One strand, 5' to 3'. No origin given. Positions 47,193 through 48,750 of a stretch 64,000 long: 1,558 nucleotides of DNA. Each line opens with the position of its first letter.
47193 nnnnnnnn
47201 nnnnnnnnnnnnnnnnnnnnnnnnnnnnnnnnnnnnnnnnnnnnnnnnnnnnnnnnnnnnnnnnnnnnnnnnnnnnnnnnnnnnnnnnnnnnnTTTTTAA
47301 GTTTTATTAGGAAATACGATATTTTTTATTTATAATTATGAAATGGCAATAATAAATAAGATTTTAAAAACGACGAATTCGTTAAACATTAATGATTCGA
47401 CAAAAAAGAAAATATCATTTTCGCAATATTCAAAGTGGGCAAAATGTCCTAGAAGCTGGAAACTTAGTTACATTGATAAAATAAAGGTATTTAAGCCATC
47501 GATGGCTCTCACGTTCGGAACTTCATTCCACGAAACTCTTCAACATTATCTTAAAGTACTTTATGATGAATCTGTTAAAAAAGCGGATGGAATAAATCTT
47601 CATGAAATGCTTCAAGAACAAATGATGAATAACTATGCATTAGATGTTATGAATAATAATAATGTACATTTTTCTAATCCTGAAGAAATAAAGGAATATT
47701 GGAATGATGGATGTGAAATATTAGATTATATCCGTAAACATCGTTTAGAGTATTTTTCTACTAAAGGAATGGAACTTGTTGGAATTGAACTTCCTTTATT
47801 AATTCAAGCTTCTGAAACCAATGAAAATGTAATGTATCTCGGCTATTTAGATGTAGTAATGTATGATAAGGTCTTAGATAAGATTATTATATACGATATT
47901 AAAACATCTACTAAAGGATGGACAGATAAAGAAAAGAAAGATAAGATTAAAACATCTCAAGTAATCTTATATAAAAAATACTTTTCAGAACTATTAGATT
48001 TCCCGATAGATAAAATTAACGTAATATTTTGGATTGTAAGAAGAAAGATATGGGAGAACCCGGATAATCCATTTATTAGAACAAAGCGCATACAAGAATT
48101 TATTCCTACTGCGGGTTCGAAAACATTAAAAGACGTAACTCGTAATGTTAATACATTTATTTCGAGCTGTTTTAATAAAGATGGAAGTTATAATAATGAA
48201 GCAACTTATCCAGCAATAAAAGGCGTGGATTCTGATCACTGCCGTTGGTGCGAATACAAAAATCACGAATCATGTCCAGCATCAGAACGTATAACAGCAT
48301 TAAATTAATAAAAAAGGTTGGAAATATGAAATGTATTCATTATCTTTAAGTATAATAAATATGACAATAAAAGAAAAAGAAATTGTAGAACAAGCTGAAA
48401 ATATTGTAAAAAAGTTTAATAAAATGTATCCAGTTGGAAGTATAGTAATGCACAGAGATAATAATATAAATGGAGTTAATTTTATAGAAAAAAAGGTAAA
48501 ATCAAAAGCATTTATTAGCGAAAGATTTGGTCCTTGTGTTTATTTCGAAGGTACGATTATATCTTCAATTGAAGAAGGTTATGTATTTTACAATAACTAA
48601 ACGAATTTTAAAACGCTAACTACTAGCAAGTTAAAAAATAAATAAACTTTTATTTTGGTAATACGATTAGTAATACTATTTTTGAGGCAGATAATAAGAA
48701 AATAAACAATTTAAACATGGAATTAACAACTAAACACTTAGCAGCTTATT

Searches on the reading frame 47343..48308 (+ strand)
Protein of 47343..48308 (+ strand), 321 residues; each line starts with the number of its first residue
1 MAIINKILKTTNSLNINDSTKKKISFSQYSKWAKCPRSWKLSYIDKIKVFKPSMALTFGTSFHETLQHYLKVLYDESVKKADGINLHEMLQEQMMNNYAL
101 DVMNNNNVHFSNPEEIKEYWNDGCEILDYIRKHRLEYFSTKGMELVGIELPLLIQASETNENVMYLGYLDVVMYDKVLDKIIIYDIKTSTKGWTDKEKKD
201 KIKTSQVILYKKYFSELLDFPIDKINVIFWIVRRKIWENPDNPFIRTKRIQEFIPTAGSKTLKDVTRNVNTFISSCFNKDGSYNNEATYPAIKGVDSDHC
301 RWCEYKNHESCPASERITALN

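Call 16: search_protein_families(library=phrogs, proteins=[window:47343-48308:+], max_evalue=0.01)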
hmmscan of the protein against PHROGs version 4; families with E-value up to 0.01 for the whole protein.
window:47343-48308:+ (321 aa): 6 families
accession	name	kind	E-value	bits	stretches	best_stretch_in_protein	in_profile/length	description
phrog_69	-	DNA, RNA and nucleotide metabolism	3.8e-28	99.7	1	8-315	74-327/501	exonuclease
phrog_1218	-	DNA, RNA and nucleotide metabolism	8.1e-17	62.5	1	19-241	5-214/364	exonuclease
phrog_1706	-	DNA, RNA and nucleotide metabolism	4.6e-11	43.7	1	27-308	50-241/293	CRISPR/Cas system associated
phrog_8097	-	DNA, RNA and nucleotide metabolism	1.7e-06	28.1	1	23-308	2-235/598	exonuclease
phrog_31737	-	DNA, RNA and nucleotide metabolism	8.1e-06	26.7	1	18-71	39-91/146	exonuclease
phrog_298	-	DNA, RNA and nucleotide metabolism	9.5e-05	22.9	1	54-232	104-229/293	exonuclease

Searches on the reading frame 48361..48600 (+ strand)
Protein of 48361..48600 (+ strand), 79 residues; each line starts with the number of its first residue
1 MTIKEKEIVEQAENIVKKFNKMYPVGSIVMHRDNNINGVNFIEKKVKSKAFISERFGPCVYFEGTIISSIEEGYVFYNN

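Call 16: search_protein_families(library=phrogs, proteins=[window:48361-48600:+], max_evalue=0.01)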
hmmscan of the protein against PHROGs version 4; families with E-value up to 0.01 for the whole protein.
window:48361-48600:+ (79 aa): 1 family
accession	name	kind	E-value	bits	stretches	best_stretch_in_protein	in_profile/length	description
phrog_5591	-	unknown function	0.0098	16.9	0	17-36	4-23/63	-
